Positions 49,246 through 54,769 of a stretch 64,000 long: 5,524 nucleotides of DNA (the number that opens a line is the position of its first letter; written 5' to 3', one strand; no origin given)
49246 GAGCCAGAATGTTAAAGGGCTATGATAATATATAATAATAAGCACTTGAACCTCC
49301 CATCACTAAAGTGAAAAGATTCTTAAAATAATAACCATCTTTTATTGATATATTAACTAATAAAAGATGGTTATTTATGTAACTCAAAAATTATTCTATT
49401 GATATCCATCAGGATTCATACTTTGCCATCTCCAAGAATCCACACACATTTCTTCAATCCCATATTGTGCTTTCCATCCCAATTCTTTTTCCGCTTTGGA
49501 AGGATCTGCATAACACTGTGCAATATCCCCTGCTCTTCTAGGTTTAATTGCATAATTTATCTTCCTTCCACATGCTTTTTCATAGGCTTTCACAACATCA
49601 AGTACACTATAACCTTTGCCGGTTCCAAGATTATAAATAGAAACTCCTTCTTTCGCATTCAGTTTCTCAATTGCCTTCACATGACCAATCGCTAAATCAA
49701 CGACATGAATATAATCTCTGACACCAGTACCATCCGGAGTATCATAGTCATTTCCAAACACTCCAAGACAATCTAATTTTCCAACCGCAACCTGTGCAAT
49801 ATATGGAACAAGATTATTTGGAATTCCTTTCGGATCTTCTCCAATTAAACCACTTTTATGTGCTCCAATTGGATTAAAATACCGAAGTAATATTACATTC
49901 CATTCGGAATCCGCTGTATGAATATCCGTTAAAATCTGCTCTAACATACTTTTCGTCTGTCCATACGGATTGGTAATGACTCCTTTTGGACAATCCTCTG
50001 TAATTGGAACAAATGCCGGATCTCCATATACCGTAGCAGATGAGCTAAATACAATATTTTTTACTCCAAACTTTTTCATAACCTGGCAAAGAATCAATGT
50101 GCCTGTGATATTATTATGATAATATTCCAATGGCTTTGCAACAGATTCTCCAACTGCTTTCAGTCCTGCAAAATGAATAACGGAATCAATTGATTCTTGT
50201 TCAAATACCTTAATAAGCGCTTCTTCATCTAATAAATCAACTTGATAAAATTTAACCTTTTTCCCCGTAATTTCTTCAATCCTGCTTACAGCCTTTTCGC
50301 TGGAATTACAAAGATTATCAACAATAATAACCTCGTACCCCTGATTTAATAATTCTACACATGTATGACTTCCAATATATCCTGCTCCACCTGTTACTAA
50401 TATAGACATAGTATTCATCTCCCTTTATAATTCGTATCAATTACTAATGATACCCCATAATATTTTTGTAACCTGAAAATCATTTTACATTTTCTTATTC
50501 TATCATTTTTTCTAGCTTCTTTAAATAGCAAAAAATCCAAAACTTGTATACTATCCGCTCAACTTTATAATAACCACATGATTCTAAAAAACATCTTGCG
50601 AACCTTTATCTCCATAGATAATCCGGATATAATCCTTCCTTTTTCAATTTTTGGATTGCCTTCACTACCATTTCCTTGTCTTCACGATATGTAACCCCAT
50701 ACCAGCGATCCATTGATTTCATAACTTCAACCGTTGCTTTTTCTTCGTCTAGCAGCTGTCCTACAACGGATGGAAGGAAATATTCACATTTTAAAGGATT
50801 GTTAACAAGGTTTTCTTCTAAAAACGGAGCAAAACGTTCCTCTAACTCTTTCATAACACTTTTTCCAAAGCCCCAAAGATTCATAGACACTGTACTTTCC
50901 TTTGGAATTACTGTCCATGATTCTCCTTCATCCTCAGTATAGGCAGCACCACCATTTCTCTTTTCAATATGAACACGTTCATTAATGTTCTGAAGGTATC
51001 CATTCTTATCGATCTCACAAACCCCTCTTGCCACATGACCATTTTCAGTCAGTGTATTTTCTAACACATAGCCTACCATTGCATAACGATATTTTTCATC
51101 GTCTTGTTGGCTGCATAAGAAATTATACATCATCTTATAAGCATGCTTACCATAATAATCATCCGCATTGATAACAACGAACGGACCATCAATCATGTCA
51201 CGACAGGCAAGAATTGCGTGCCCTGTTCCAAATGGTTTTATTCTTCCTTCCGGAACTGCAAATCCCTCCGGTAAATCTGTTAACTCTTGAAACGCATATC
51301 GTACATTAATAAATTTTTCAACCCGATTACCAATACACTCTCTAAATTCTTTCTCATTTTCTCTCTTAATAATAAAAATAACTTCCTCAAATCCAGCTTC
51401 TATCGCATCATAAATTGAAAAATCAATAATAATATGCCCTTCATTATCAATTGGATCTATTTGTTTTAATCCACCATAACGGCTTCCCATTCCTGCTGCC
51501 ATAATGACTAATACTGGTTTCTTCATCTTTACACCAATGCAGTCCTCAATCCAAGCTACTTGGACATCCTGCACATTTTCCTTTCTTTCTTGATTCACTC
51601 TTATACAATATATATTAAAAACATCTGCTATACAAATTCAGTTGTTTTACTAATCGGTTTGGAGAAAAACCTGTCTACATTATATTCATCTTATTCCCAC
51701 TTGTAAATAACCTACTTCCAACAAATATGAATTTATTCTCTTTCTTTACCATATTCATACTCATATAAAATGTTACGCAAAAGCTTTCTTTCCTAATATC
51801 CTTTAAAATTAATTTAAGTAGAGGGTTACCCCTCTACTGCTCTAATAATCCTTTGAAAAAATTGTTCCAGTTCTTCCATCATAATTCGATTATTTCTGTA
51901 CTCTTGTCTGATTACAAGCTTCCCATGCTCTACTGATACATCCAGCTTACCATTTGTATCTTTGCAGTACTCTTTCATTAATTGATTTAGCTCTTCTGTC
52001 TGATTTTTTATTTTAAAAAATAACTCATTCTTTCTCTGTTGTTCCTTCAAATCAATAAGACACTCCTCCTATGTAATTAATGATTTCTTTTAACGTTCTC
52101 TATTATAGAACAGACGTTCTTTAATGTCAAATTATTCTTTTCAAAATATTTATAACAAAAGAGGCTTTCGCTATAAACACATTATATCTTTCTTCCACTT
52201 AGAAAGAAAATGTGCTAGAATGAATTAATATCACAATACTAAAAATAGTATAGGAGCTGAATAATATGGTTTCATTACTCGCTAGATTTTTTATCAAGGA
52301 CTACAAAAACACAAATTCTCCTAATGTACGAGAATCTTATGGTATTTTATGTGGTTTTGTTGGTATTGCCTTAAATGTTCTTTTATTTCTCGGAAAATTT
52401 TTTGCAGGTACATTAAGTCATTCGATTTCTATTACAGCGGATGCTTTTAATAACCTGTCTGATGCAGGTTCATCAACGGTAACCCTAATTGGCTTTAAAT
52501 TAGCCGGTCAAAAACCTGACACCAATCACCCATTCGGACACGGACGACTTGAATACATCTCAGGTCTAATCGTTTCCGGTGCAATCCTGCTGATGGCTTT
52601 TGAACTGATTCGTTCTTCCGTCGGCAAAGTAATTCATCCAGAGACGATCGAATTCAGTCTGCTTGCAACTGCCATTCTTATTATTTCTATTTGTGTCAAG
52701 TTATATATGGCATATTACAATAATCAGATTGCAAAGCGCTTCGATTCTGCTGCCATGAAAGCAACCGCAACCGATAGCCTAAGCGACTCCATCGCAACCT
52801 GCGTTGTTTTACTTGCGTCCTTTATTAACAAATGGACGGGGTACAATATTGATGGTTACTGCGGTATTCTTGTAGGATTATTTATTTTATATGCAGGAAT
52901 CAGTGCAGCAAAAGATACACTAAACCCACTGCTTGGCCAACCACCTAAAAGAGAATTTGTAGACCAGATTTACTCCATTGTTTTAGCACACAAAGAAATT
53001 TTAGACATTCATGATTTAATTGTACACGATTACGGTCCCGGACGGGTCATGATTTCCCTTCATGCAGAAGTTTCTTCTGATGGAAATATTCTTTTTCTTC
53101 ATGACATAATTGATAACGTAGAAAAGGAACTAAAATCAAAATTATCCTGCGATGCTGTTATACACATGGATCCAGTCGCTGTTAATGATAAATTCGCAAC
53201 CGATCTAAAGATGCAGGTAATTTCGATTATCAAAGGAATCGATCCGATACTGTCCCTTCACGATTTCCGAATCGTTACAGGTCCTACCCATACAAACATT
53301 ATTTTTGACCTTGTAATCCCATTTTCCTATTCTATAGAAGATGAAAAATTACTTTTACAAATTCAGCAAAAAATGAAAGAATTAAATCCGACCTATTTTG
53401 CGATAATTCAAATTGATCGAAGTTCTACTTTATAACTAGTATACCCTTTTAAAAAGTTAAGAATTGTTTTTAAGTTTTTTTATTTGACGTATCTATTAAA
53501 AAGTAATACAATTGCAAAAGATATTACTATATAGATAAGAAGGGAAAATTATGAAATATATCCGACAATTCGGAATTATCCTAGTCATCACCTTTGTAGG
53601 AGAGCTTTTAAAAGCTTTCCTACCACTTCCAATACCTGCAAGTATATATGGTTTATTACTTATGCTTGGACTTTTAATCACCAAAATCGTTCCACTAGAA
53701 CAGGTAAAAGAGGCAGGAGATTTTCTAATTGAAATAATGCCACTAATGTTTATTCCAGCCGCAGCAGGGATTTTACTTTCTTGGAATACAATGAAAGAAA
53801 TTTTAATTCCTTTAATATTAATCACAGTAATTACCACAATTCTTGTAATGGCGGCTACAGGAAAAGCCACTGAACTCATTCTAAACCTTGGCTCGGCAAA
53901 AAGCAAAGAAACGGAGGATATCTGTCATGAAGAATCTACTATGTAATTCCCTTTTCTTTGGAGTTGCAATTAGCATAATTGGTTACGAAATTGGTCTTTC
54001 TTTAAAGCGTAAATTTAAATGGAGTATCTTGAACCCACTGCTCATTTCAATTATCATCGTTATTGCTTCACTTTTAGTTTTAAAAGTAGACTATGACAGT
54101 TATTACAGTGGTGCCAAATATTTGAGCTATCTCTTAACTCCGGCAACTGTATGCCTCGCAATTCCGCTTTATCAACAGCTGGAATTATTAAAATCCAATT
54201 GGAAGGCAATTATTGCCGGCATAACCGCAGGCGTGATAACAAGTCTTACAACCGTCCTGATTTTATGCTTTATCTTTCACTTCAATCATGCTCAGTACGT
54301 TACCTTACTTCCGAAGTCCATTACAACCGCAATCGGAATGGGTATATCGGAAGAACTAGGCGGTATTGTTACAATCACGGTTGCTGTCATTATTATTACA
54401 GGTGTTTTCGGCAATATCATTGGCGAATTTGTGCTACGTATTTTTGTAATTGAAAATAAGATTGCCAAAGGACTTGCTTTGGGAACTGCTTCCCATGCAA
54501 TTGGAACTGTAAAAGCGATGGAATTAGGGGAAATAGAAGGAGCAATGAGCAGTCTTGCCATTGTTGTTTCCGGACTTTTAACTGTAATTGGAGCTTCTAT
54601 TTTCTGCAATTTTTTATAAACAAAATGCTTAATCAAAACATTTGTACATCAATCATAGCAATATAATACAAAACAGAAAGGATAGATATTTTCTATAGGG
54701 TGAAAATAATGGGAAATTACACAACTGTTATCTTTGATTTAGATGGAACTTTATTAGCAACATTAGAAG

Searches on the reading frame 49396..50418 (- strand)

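Call 77: search_protein_families(library=pfam, proteins=[window:49396-50418:-], max_evalue=0.00001)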
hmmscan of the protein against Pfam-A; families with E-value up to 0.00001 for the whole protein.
window:49396-50418:- (340 aa): 10 families
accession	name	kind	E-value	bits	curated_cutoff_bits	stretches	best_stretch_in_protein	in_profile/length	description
PF16363.11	GDP_Man_Dehyd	-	1e-61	209.7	27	1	7-325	1-329/332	GDP-mannose 4,6 dehydratase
PF01370.27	Epimerase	-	4.9e-59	200.1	20.9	1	6-265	1-240/240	NAD dependent epimerase/dehydratase family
PF02719.21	Polysacc_synt_2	-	8.1e-18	65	20.2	1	6-186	1-174/293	Polysaccharide biosynthesis protein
PF01073.25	3Beta_HSD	-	1.4e-15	57.5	22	1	7-163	1-157/280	3-beta hydroxysteroid dehydrogenase/isomerase family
PF00106.31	adh_short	-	1.6e-11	44.5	26.6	1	6-124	3-133/195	short chain dehydrogenase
PF04321.23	RmlD_sub_bind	-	1.2e-09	38.1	27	1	4-165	1-138/287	RmlD substrate binding domain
PF08659.16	KR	-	2.5e-08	34.5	22.6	1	6-134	3-144/180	KR domain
PF05368.20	NmrA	-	2.7e-08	34.2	27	1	4-127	3-107/298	NmrA-like family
PF07993.18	NAD_binding_4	-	3.5e-07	30.1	20.1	1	8-169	1-194/258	Male sterility protein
PF13460.12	NAD_binding_10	-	6.5e-07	29.8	27.2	1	10-142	1-115/184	NAD(P)H-binding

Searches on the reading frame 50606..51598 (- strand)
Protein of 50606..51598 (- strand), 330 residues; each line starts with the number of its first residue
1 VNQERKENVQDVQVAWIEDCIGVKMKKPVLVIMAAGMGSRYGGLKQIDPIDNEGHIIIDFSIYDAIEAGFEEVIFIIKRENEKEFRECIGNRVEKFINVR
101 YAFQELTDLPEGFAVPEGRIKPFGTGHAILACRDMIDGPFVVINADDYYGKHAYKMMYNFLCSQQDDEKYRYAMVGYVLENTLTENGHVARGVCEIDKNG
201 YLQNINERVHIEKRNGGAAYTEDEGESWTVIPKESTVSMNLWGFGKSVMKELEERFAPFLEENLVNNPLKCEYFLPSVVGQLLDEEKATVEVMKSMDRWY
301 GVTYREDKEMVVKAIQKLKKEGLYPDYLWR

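Call 77: search_protein_families(library=pfam, proteins=[window:50606-51598:-], max_evalue=0.00001)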
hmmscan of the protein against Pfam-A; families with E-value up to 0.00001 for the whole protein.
window:50606-51598:- (330 aa): 1 family
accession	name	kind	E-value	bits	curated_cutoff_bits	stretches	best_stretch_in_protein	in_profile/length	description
PF00483.29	NTP_transferase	-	7.4e-09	36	21.2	1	31-209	3-164/245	Nucleotidyl transferase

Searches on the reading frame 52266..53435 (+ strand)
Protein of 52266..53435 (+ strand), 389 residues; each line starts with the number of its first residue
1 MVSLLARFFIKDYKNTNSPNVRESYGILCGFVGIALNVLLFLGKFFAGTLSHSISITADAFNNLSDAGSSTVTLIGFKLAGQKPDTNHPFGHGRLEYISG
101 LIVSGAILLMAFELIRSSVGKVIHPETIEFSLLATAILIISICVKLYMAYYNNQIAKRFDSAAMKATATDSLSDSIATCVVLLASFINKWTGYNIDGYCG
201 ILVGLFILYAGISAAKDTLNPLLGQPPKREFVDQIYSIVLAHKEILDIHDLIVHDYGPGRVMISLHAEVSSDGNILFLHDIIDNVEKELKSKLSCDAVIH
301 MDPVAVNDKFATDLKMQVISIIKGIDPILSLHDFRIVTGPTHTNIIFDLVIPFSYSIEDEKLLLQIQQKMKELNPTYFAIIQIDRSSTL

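Call 77: search_protein_families(library=pfam, proteins=[window:52266-53435:+], max_evalue=0.00001)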
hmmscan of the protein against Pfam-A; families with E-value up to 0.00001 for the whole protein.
window:52266-53435:+ (389 aa): 2 families
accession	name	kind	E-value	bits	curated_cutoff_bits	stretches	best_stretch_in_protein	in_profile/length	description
PF01545.26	Cation_efflux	-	3.9e-45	154.5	26.6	1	31-223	2-198/198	Cation efflux family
PF16916.11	ZT_dimer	-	2e-17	63.4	26.7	1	227-303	1-77/78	Dimerisation domain of Zinc Transporter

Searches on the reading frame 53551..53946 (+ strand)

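Call 77: search_protein_families(library=pfam, proteins=[window:53551-53946:+], max_evalue=0.00001)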
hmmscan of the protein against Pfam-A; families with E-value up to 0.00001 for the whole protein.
window:53551-53946:+ (131 aa): 1 family
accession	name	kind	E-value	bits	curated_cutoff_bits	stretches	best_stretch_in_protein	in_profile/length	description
PF03788.19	LrgA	-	4.6e-30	103.9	28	1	15-106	2-93/94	LrgA family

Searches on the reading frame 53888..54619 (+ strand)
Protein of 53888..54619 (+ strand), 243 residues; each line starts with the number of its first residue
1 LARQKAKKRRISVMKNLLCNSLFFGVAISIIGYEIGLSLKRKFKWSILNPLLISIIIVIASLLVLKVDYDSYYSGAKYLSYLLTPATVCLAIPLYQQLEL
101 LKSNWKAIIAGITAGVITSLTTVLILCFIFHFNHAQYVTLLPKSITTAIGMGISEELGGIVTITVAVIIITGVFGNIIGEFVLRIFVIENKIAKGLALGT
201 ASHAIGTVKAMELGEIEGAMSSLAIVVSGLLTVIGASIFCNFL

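Call 77: search_protein_families(library=pfam, proteins=[window:53888-54619:+], max_evalue=0.00001)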
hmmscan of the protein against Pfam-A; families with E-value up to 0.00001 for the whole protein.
window:53888-54619:+ (243 aa): 1 family
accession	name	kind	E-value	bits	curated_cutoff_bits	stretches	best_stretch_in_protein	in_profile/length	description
PF04172.21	LrgB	-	1.1e-81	273.8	25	1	29-241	1-213/214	LrgB-like family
